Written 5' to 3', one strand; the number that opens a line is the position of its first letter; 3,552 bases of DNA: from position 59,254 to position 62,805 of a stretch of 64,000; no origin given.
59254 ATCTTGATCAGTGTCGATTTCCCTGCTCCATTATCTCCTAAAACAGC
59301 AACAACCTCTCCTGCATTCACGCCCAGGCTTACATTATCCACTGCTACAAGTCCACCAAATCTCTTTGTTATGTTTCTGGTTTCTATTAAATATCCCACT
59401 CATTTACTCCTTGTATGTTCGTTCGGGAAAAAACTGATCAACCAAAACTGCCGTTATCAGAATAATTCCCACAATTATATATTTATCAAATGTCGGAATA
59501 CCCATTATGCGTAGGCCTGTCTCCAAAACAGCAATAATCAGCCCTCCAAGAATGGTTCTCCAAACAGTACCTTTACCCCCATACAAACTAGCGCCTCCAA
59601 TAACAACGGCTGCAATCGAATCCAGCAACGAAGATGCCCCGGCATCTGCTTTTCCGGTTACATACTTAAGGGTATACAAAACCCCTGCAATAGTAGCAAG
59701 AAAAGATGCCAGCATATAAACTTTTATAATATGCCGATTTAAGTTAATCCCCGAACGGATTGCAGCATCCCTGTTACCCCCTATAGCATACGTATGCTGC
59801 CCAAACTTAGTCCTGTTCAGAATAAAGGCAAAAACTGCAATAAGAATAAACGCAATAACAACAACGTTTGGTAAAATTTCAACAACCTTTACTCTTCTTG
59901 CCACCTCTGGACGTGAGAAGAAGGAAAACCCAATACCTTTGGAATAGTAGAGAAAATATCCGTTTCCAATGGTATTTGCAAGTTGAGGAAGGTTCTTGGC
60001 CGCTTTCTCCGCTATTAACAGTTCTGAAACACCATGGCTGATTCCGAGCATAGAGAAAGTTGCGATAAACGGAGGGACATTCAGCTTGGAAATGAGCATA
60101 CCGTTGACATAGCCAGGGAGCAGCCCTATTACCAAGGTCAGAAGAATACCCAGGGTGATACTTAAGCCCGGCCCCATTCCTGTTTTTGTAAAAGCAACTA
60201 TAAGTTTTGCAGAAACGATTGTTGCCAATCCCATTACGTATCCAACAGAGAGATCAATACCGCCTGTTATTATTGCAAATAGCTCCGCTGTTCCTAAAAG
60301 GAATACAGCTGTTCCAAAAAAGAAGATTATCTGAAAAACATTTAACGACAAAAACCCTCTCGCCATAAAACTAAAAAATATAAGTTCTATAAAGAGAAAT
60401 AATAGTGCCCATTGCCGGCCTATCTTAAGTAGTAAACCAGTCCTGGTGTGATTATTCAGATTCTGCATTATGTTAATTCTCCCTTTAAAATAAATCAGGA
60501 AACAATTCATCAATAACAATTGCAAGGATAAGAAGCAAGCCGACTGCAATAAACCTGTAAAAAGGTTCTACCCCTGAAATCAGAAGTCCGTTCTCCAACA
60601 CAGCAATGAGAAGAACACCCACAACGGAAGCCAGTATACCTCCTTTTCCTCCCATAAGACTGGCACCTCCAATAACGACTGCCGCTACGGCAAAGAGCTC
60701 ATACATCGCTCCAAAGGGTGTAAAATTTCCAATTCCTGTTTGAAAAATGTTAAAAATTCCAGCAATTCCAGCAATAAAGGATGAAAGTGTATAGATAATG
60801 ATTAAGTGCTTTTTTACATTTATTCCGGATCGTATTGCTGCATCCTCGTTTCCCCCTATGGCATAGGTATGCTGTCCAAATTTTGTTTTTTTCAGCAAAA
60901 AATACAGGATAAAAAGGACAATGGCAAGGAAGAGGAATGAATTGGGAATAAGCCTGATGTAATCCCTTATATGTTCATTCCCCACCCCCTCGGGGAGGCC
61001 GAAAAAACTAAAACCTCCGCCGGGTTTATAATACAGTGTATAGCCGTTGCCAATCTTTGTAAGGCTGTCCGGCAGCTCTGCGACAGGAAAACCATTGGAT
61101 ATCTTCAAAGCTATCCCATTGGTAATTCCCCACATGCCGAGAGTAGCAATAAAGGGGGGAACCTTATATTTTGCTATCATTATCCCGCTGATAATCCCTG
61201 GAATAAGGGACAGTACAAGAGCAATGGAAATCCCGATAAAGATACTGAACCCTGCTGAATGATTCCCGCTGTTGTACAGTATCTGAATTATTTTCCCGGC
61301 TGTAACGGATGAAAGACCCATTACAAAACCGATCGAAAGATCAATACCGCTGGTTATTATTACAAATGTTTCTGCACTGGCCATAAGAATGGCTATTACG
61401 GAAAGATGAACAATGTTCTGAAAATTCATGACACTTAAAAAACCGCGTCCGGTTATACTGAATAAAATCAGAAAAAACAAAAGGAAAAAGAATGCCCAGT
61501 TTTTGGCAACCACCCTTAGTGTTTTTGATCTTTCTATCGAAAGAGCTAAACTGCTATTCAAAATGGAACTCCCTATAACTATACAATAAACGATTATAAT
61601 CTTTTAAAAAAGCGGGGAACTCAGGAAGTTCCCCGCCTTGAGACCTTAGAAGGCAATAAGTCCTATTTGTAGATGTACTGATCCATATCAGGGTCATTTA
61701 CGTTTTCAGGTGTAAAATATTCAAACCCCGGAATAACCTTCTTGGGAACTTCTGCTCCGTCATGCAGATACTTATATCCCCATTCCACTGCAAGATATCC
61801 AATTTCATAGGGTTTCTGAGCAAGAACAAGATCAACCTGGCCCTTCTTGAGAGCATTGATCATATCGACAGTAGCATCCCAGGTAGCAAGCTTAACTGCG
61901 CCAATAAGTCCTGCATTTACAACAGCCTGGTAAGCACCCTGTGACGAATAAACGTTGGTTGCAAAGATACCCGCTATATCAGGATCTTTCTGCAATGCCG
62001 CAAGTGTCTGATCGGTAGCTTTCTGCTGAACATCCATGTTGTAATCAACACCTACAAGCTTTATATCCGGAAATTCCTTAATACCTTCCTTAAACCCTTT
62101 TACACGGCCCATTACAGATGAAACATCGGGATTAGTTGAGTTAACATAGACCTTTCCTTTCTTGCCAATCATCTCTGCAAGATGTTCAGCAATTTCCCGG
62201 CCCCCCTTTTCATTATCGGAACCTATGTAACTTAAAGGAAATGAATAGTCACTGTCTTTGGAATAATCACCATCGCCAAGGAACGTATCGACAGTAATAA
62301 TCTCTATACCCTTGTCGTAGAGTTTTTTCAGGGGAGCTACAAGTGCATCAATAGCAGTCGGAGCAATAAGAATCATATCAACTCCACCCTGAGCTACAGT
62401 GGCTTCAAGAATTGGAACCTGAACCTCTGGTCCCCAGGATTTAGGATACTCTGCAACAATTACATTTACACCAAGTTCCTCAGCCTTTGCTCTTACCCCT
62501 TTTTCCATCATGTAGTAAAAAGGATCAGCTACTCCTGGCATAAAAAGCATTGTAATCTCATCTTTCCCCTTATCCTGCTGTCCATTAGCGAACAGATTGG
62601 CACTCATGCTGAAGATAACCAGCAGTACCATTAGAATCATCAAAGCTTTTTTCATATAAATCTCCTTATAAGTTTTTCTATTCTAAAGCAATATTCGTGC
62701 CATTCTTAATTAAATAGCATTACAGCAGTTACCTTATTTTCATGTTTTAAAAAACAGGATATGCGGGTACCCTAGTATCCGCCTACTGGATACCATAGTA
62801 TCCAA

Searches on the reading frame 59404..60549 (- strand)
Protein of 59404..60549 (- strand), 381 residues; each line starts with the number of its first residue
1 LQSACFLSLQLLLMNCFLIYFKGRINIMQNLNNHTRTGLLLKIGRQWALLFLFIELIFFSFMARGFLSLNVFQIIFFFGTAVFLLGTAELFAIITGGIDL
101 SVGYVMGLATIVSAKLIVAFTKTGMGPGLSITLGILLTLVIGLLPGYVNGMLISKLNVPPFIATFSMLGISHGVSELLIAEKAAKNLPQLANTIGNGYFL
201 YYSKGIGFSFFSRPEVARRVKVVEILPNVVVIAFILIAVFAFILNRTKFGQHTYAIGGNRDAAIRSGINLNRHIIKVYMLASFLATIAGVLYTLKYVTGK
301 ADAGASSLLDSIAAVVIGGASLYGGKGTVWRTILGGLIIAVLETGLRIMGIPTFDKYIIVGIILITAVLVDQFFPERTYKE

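Call 112: search_protein_families(library=pfam, proteins=[window:59404-60549:-], max_evalue=0.0001)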
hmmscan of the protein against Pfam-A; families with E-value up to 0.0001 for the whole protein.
window:59404-60549:- (381 aa): 1 family
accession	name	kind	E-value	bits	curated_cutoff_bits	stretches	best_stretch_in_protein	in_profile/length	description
PF02653.21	BPD_transp_2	-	9.5e-33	113.9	26.8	1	77-367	7-268/269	Branched-chain amino acid transport system / permease component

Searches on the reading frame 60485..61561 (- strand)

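Call 112: search_protein_families(library=pfam, proteins=[window:60485-61561:-], max_evalue=0.0001)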
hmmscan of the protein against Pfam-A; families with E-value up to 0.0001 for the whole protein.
window:60485-61561:- (358 aa): 1 family
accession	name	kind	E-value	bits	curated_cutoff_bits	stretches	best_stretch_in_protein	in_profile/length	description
PF02653.21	BPD_transp_2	-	3.2e-37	128.6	26.8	1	48-346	3-267/269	Branched-chain amino acid transport system / permease component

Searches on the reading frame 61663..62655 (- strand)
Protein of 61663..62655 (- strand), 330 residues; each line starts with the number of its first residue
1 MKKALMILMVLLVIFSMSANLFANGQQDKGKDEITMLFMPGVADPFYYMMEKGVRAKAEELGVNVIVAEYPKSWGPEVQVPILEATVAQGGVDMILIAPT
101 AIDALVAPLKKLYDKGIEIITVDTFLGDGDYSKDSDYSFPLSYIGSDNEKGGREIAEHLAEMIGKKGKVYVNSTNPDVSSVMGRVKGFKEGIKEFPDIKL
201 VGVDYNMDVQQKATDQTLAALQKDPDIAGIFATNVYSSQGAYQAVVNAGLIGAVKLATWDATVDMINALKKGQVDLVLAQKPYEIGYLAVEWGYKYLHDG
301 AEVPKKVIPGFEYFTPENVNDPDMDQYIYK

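Call 112: search_protein_families(library=pfam, proteins=[window:61663-62655:-], max_evalue=0.0001)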
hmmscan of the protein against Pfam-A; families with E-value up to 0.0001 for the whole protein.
window:61663-62655:- (330 aa): 2 families
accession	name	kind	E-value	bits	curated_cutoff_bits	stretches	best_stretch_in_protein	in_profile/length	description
PF13407.12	Peripla_BP_4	-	2e-49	168.9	35.1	1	38-298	4-255/258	Periplasmic binding protein domain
PF00532.27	Peripla_BP_1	-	3.3e-08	33.8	22.2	1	39-276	8-233/281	Periplasmic binding proteins and sugar binding domain of LacI family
